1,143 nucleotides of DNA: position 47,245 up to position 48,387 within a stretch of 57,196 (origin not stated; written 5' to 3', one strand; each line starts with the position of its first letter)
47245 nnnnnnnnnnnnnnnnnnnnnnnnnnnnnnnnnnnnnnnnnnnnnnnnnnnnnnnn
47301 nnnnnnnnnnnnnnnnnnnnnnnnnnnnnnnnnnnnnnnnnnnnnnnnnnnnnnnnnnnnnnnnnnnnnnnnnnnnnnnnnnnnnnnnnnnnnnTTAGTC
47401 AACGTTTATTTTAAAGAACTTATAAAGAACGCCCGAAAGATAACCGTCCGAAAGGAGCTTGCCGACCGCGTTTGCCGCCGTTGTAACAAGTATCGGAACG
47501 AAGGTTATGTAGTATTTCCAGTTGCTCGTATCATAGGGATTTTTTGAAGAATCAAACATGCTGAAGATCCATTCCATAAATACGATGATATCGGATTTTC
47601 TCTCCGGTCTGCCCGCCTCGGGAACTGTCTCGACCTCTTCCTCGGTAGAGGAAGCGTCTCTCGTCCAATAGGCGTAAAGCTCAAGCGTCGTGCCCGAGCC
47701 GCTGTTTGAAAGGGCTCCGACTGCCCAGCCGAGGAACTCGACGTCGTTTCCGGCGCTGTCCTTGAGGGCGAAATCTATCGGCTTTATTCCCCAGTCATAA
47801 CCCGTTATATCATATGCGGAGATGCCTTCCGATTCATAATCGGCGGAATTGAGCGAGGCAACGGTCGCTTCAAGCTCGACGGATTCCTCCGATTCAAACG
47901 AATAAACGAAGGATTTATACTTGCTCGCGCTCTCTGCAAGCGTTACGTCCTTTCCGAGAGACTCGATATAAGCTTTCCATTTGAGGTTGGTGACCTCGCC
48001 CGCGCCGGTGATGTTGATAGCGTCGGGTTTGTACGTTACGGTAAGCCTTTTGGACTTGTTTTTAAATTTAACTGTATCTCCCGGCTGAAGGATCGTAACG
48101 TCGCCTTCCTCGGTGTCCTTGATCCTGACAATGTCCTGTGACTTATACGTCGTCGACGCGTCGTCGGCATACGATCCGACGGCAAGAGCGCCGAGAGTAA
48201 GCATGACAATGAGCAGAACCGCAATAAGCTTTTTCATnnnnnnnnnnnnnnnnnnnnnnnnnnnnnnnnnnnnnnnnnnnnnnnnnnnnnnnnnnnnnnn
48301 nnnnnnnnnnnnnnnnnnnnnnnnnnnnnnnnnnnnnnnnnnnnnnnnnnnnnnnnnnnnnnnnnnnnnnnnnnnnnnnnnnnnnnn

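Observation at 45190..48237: Operon of four tandem, divergent paralogs encoding small exported proteins of an unrecognised family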

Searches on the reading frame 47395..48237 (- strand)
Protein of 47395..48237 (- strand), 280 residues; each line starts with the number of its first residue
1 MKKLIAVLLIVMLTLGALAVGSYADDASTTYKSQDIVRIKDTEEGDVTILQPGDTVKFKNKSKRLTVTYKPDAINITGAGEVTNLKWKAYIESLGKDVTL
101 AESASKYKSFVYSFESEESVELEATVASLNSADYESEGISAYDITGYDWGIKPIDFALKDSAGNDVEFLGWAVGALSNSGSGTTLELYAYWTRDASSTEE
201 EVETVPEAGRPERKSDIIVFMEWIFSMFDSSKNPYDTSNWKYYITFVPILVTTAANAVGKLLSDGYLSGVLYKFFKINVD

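Call 3: search_protein_families(library=pfam, proteins=[window:47395-48237:-], max_evalue=10)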
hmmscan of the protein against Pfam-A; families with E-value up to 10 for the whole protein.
window:47395-48237:- (280 aa): 1 family
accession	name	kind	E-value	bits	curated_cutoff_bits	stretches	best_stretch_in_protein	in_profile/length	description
PF13179.11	DUF4006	-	0.091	13.1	22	1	5-43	20-58/64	Family of unknown function (DUF4006)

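Call 4: search_protein_families(library=ncbifam, proteins=[window:47395-48237:-], max_evalue=10)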
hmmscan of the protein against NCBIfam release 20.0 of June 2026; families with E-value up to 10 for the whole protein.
window:47395-48237:- (280 aa): 3 families
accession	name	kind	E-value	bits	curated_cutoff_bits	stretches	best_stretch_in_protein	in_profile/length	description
NF053514.2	JUQZ_fam_ocin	equivalog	8.9e-05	22.7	40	1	1-86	1-83/107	BLB8/JUQZ-1 family protein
TIGR03042.1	PS_II_psbQ_bact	equivalog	0.031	14.1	106.9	1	2-44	2-43/142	photosystem II protein PsbQ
NF040942.2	hypo_ExtJ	equivalog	0.27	11.6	52.5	1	1-64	1-64/77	selenite/tellurite reduction operon protein ExtJ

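Call 9: find_homologous_proteins(query=A1, max_evalue=0.01)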
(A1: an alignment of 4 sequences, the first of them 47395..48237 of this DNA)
Query A1 (4 sequences) (280 aa, profile of the alignment): 2 proteins with E <= 0.01 among 8000 candidates.
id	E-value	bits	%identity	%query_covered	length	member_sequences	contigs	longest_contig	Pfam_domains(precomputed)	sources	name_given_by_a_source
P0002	7.5e-111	388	100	100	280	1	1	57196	-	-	-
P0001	6.2e-82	293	26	70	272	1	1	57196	-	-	-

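Call 19: search_solved_structures(query=A2, max_evalue=10)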
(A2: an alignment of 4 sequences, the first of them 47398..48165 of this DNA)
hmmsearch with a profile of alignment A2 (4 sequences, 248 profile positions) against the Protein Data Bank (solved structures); distinct sequences matched with E-value up to 10: 4.
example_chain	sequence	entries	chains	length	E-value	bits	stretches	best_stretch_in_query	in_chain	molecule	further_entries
4cpc_A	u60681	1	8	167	0.017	18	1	138-230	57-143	SYNAPTONEMAL COMPLEX PROTEIN 3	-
5zqs_A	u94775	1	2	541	0.27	14.1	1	160-218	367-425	Beta-xylosidase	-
5zqj_A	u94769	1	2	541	0.27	14.1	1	160-218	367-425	Beta-xylosidase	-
5zqx_A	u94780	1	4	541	0.27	14.1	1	160-218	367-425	Beta-xylosidase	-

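Call 20: search_protein_representatives(alignment_id=A2)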
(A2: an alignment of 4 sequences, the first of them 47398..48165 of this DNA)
Query: 4 sequences, 248 profile positions. Proteins with E-value up to 0.001 (for the whole library): 33; up to 1e-10: 17; up to 1e-30: 4. The best 33 are listed.
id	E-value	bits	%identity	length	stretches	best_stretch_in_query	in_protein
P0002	1.3e-93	329.6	-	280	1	1-248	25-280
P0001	1.2e-79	283.9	-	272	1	2-246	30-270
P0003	2.2e-59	217.5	-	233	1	1-208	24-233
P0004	5.5e-55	203.1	-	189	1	3-185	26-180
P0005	1.8e-23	99.9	-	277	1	7-244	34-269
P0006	2.0e-20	89.9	-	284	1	6-246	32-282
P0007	2.5e-19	86.3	-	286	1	24-243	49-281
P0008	2.7e-19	86.2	-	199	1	6-167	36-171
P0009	2.5e-18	83.0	-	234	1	28-207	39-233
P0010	1.5e-15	74.0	-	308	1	2-157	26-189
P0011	1.8e-15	73.7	-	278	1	7-198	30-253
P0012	3.6e-14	69.4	-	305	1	2-244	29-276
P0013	6.4e-14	68.6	-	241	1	28-205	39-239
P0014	1.0e-13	68.0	-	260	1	12-205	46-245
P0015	1.9e-13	67.1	-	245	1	29-204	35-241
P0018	1.1e-10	58.0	-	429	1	6-189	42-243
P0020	1.2e-09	54.6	-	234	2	6-98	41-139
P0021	1.2e-08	51.3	-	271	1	13-160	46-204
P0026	3.1e-06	43.4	-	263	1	20-186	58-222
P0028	2.9e-05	40.3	-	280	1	7-157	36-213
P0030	4.8e-04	36.3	-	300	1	17-157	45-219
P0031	5.4e-04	36.1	-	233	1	5-183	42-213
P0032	7.2e-04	35.7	-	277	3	72-155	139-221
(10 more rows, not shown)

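Call 23: find_encoding_contigs(protein=P0005, flank=10000, max_places=4)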
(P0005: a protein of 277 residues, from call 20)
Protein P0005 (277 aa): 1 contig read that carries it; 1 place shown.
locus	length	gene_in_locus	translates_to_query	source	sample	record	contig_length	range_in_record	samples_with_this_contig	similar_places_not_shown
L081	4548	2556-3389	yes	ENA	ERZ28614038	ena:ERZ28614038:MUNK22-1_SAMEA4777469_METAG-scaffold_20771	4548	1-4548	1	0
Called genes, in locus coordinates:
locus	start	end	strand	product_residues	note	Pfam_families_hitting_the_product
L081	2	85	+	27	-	?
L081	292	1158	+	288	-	-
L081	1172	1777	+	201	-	-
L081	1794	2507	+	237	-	-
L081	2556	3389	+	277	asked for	-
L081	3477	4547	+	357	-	?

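Call 24: find_encoding_contigs(protein=P0010, flank=10000, max_places=4)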
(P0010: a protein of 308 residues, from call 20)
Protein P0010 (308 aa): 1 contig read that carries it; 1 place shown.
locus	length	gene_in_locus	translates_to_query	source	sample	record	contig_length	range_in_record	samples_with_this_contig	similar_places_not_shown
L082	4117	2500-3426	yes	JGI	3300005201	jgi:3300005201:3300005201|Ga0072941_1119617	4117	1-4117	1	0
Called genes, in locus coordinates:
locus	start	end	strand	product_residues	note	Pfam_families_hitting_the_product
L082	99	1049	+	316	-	-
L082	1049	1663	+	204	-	-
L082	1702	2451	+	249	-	-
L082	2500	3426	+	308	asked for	-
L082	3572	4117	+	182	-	?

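Call 25: find_encoding_contigs(protein=P0014, flank=10000, max_places=4)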
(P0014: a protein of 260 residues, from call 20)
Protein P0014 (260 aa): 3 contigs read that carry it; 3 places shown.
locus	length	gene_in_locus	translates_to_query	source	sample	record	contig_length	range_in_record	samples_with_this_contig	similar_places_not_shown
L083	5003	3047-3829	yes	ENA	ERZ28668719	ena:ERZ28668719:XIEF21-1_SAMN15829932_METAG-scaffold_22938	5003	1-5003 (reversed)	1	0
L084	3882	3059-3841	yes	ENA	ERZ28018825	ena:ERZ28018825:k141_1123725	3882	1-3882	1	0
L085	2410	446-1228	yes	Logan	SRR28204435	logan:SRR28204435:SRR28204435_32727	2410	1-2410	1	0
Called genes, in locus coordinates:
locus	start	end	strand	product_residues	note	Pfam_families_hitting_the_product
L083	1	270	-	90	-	?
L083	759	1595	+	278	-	-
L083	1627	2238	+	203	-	-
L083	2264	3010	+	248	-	-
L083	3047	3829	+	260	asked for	-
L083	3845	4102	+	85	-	-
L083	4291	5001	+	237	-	?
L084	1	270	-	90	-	?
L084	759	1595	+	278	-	-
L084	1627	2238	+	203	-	-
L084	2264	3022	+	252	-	-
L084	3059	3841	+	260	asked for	-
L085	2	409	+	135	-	?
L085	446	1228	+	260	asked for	-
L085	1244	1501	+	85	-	-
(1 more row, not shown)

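Call 26: find_encoding_contigs(protein=P0018, flank=10000, max_places=4)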
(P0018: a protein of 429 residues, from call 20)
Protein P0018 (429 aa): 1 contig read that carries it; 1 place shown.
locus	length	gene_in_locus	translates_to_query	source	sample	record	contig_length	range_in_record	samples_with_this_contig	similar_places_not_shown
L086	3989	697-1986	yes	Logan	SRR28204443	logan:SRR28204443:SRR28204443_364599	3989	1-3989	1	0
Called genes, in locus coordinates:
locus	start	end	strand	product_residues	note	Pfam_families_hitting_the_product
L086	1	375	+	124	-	?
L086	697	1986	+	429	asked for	PF06458:MucBP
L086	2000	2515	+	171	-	-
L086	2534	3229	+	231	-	-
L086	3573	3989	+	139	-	?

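Call 30: find_homologous_proteins(query=A3, max_evalue=0.001)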
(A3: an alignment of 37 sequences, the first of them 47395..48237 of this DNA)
Query A3 (37 sequences) (280 aa, profile of the alignment): 2 proteins with E <= 0.001 among 8000 candidates.
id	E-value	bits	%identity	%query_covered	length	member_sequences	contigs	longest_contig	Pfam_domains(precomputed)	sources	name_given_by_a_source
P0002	1.6e-49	187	100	100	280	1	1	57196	-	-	-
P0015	9.0e-43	165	25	39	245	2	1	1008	-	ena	-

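Call 41: find_encoding_contigs(protein=P0021, flank=10000, max_places=3)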
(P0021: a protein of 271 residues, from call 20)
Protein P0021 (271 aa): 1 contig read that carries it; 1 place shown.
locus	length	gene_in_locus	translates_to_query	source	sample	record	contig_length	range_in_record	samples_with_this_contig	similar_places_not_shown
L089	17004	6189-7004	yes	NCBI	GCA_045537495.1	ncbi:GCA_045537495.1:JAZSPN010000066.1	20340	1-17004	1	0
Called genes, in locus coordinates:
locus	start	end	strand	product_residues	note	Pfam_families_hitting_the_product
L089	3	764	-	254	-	?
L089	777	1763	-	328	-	PF01408:GFO_IDH_MocA, PF22725:GFO_IDH_MocA_C3, PF02894:GFO_IDH_MocA_C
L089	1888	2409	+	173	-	PF00857:Isochorismatase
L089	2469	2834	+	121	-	PF03862:SpoVAC_SpoVAEB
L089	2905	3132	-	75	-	-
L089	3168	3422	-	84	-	PF01649:Ribosomal_S20p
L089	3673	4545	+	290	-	PF03418:Peptidase_A25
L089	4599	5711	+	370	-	PF07454:SpoIIP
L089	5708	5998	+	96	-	-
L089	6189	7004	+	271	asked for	-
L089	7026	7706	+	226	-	-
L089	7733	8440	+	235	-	-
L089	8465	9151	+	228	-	-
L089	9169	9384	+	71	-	-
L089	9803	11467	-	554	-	PF00295:Glyco_hydro_28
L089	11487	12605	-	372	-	PF01979:Amidohydro_1, PF07969:Amidohydro_3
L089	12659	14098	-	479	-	PF00587:tRNA-synt_2b, PF03129:HGTP_anticodon, PF09180:ProRS-C_1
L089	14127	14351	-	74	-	PF00550:PP-binding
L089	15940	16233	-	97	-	PF01371:Trp_repressor, PF13384:HTH_23 (weak)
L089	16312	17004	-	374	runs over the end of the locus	PF00149:Metallophos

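Call 42: find_encoding_contigs(protein=P0026, flank=10000, max_places=3)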
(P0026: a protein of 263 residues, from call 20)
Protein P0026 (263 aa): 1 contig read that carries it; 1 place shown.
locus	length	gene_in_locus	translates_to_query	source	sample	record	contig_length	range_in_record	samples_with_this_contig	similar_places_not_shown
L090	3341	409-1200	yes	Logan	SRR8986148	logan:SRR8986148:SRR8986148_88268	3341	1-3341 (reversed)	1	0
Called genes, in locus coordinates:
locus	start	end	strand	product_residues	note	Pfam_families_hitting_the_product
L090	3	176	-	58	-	?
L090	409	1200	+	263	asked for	-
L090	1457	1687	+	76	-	PF12844:HTH_19, PF13560:HTH_31, PF13443:HTH_26 (weak), PF01381:HTH_3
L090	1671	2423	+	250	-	-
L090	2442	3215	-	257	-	PF01555:N6_N4_Mtase, PF01170:UPF0020 (weak)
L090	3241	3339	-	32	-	?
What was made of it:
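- A strict four-subunit requirement is therefore not universal (calls 26 and 42). Single-gene and three-gene variants exist (calls 26 and 42).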

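Call 43: find_encoding_contigs(protein=P0032, flank=10000, max_places=3)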
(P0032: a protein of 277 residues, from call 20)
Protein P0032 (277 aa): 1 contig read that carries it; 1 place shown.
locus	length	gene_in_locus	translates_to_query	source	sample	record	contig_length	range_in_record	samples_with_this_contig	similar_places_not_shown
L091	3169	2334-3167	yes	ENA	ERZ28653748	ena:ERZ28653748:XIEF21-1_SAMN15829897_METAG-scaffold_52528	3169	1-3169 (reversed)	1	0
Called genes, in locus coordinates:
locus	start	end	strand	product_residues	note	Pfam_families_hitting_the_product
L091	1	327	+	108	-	?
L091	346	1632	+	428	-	-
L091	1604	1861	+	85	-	-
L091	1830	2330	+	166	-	-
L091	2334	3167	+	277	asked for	?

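Call 53: search_protein_families(library=pfam, proteins=[L089:5708-5998:+, L083:3845-4102:+, L089:9169-9384:+, P0018, P0032, P0026], max_evalue=1)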
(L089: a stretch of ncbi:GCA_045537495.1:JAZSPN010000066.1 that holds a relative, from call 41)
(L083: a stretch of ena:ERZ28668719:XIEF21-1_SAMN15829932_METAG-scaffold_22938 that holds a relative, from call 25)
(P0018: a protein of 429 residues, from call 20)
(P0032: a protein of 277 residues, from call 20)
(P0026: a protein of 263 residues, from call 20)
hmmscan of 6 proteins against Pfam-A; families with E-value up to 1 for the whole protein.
L089:5708-5998:+ (96 aa): 0 families

L083:3845-4102:+ (85 aa): 2 families
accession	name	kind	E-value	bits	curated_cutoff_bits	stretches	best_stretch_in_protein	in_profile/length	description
PF25612.1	DUF7940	-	0.024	15.6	27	1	2-43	10-51/63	Family of unknown function (DUF7940)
PF08139.17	LPAM_1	-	0.36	11.8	20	1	1-16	1-16/18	Prokaryotic membrane lipoprotein lipid attachment site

L089:9169-9384:+ (71 aa): 0 families

P0018 (429 aa): 2 families
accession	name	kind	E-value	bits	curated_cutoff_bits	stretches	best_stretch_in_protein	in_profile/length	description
PF06458.18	MucBP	-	1e-08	36.2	23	1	283-343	3-63/63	MucBP domain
PF05851.16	Lentivirus_VIF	-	0.26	10.6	25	1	171-224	60-117/251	Lentivirus virion infectivity factor (VIF)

P0032 (277 aa): 1 family
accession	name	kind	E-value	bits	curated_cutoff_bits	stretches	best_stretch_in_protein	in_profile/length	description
PF09479.16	Flg_new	-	0.0091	16.5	27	1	158-200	1-38/65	Listeria-Bacteroides repeat domain (List_Bact_rpt)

P0026 (263 aa): 0 families
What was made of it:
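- Closest known: Listeria-Bacteroides repeat. Same: One orthologue (P0018) carries a true MucBP domain (call 53).
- An A-type orthologue carries a MucBP insert, E 1e-8 (calls 26 and 53). One orthologue carries a MucBP insert (call 53).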

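Call 59: search_protein_families(library=ncbifam, proteins=[window:47398-48165:-, L089:5708-5998:+], max_evalue=1)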
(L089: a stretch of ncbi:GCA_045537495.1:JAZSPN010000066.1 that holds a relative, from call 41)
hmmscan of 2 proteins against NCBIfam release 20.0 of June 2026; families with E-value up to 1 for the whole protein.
window:47398-48165:- (256 aa): 0 families

L089:5708-5998:+ (96 aa): 0 families

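Call 64: predict_structure(alignment_id=A9)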
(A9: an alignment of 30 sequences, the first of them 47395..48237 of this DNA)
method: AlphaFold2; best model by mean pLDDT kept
length: 280 residues; sequences in the alignment: 30
mean_pLDDT: 82.9   pTM: 0.65
mean pLDDT of the five models: 82.9, 82.6, 80.3, 80.1, 79.9
residues with pLDDT >= 90: 147; 70-90: 59; 50-70: 66; < 50: 8
segments of 3 or more residues with pLDDT < 50: none
pLDDT, mean of each block of 10 residues (from residue 1): 84 83 77 95 94 95 96 80 92 90 97 92 95 90 97 97 94 95 97 70 50 68 64 58 64 69 68 69
secondary structure, 60 per line:
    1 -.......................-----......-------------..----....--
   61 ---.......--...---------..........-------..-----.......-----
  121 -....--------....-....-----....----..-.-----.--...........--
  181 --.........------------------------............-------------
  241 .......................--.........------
elements in order: H2-24 E30-32 E55-58 E64-70 H85-94 E109-115 E122-125 H134-137 E139-142 E148-151 E168-178 E183-191 H216-227 H241-263 H266-274
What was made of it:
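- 47395..48237 (-): Gene A (280 aa): signal peptide res 1-24, beta-rich core about res 30-191, acidic linker, and a tail with helices at 216-227, 241-263 and 266-274. AlphaFold2 mean pLDDT 82.9, with the core mostly above 90 (call 64).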

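Call 68: fold_search(model_id=the predicted structure, library=pdb)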
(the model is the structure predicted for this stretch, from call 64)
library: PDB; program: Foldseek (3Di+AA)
matches with E <= 10: 140; with E <= 0.001: 0
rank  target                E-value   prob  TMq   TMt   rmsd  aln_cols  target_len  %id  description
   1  5m5w_G                4.7e-01  0.03  0.10  0.12  25.7       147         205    8  RNA Polymerase I open complex (released 2016-12-07)
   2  6m7c                  7.6e-01  0.04  0.12  0.12  17.0       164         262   11  Crystal structure of C-terminal fragment of pilus adhesin SpaC from Lactobacillus rhamnosus GG (released 2020-07-29)
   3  8z0g                  9.1e-01  0.02  0.10  0.06  14.7       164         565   10  Crystal structure of NeIle complexed with isoleucine (released 2024-12-25)
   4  5wru_E                9.7e-01  0.06  0.10  0.09  22.9       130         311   16  Crystal structure of type I inorganic pyrophosphatase from P falciparum (released 2017-10-11)
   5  6j22_B                1.0e+00  0.06  0.10  0.13  15.8       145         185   12  Crystal structure of Bi-functional enzyme (released 2020-01-01)
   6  5wru_D                1.5e+00  0.04  0.10  0.09  23.6       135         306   16  Crystal structure of type I inorganic pyrophosphatase from P falciparum (released 2017-10-11)
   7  4eps                  1.5e+00  0.01  0.09  0.06  15.7       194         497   11  Crystal structure of a fimbrial protein (BACOVA_04982) from Bacteroides ovatus ATCC 8483 at 1.85 A resolution (released 2012-06-13)
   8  8rza_A                1.6e+00  0.02  0.08  0.06  12.5        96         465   14  Ribonuclease W (released 2024-11-06)
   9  6j22_A                1.7e+00  0.04  0.10  0.12  15.3       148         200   12  Crystal structure of Bi-functional enzyme (released 2020-01-01)
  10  6j2l_A                1.9e+00  0.04  0.11  0.14  16.0       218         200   11  Crystal structure of Bi-functional enzyme (released 2020-01-01)
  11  4p1w_E                1.9e+00  0.02  0.11  0.17  14.9       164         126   11  Crystal structure of Atg13(17BR)-Atg17-Atg29-Atg31 complex (released 2014-05-07)
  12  4gf1_B                2.0e+00  0.02  0.12  0.09  13.5       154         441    9  Crystal Structure of Certhrax (released 2012-09-26)
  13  5gtd_A                2.0e+00  0.01  0.09  0.06  16.6       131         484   12  o-Succinylbenzoate CoA Synthetase (MenE) from Bacillus Subtilis in Complex with the Acyl-adenylate Intermediate OSB-AM (released 2017-01-04)
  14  8xrj_G                2.4e+00  0.04  0.08  0.12   8.2        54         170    6  RNA polymerase II elongation complex with upstream nucleosome extracted from human nuclei (released 2025-05-07)
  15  5wru_B                2.4e+00  0.03  0.11  0.10  25.7       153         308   15  Crystal structure of type I inorganic pyrophosphatase from P falciparum (released 2017-10-11)
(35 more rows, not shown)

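Call 71: list_cluster_members(proteins=[P0021, P0006, P0007, P0008, P0009, P0013, P0020, P0028, P0030, P0031])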
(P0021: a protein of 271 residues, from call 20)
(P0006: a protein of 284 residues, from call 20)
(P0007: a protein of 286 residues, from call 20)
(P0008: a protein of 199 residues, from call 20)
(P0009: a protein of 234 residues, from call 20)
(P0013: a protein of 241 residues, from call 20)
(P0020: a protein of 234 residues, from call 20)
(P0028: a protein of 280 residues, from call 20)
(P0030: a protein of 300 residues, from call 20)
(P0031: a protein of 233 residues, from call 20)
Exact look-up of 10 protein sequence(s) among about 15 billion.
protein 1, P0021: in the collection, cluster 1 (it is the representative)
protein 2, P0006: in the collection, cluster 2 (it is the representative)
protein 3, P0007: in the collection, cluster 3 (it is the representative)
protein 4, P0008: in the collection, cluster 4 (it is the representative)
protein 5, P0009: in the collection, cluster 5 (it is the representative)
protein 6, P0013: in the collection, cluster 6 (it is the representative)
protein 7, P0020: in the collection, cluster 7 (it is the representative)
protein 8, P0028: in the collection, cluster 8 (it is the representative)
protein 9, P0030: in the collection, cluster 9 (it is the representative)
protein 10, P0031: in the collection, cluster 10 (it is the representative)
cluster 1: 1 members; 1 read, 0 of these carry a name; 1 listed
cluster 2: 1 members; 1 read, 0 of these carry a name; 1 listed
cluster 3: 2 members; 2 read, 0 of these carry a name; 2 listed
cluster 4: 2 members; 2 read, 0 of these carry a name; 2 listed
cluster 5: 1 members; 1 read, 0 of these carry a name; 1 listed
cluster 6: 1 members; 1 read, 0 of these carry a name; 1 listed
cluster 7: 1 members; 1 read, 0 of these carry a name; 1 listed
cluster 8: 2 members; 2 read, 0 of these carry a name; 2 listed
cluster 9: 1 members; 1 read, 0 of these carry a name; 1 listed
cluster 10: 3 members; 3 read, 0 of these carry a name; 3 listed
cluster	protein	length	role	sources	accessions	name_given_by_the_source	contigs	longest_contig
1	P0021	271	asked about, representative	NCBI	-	-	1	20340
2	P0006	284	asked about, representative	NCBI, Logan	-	-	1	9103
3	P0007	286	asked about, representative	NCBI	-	-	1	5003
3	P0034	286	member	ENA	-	-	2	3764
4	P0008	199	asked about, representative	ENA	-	-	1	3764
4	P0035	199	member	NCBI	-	-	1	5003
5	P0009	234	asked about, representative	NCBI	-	-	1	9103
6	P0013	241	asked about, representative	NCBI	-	-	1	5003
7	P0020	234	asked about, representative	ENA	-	-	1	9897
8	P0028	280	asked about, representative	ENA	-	-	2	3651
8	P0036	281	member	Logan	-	-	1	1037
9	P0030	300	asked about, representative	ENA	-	-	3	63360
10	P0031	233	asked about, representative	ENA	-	-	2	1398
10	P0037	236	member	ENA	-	-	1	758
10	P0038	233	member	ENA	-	-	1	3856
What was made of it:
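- Every carrier is a MAG or a metagenome contig (call 71). The family is extremely rare, with clusters of 1-3 members (call 71).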
